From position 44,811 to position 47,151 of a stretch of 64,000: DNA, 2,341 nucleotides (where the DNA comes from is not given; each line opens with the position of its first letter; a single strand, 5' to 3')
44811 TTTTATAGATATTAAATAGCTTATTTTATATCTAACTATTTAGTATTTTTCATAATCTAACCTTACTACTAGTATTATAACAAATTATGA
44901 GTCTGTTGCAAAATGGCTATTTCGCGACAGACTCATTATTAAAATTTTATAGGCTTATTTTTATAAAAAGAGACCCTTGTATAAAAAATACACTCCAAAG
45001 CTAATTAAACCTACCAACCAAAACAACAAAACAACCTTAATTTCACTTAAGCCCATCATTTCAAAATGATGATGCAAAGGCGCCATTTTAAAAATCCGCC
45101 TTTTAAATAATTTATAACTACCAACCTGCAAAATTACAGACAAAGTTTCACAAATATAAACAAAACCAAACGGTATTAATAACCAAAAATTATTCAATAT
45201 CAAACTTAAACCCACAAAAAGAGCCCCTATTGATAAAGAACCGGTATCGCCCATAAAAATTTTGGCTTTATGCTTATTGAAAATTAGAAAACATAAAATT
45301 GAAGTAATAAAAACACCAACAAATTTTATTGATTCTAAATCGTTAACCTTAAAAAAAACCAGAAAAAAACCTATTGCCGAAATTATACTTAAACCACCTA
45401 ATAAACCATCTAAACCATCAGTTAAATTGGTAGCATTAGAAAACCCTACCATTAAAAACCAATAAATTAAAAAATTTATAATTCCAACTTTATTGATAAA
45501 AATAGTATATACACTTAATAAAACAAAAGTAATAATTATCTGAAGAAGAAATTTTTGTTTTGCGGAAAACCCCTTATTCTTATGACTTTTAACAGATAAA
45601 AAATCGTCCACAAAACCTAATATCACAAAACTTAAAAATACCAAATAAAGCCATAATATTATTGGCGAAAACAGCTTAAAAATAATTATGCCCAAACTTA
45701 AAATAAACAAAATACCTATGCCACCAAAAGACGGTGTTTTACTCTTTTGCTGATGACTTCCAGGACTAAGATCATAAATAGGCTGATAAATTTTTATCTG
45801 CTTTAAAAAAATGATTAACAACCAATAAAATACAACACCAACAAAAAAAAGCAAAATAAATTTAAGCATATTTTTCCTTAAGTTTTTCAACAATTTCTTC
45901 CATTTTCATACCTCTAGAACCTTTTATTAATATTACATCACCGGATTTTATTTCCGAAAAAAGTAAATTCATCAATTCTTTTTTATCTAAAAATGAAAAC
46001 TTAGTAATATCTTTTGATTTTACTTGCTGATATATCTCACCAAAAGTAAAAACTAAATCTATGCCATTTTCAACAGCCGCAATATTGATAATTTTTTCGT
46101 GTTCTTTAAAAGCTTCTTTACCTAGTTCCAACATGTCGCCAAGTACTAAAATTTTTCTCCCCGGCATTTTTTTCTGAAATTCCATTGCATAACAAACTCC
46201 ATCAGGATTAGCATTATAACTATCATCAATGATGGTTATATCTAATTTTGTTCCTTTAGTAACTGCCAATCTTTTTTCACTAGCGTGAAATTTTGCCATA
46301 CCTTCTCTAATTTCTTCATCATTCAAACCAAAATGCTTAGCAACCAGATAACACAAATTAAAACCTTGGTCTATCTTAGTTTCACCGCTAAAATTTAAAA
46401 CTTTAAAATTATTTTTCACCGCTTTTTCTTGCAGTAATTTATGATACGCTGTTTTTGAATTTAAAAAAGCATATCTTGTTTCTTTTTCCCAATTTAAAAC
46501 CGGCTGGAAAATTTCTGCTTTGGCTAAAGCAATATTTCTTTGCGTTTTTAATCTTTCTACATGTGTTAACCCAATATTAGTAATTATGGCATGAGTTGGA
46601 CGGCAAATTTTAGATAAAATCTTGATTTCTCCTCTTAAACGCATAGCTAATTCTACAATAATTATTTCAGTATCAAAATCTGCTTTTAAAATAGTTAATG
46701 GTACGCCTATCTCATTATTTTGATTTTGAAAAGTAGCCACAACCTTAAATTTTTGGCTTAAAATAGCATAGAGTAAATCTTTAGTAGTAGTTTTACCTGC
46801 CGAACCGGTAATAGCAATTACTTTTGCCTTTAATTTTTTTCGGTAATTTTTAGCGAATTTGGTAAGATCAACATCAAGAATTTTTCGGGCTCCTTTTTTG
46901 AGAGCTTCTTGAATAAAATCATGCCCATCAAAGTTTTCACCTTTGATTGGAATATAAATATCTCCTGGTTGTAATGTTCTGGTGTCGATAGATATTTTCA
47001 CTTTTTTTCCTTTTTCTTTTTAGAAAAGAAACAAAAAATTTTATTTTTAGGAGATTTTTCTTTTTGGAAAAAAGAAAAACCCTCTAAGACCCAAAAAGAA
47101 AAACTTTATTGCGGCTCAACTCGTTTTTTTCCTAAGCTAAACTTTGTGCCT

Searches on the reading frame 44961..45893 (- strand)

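Call 57: search_protein_families(library=pfam, proteins=[window:44961-45893:-], max_evalue=0.0001)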
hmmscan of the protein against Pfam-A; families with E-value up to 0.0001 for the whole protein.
window:44961-45893:- (310 aa): 1 family
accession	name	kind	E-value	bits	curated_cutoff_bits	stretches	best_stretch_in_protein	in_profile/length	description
PF00953.26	Glycos_transf_4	-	1.5e-28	100.3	27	1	82-233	4-159/160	Glycosyl transferase family 4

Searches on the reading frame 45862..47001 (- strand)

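Call 57: search_protein_families(library=pfam, proteins=[window:45862-47001:-], max_evalue=0.0001)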
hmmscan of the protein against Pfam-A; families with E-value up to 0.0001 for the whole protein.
window:45862-47001:- (379 aa): 3 families
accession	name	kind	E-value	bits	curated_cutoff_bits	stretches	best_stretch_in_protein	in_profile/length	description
PF08245.18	Mur_ligase_M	-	9.9e-32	110.9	24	1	64-211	1-152/200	Mur ligase middle domain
PF02875.26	Mur_ligase_C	-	2.8e-16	60.9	28.4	1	246-363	4-127/127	Mur ligase, glutamate ligase domain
PF01225.30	Mur_ligase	-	1.2e-07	32.4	21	1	3-42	5-49/95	Mur ligase family, catalytic domain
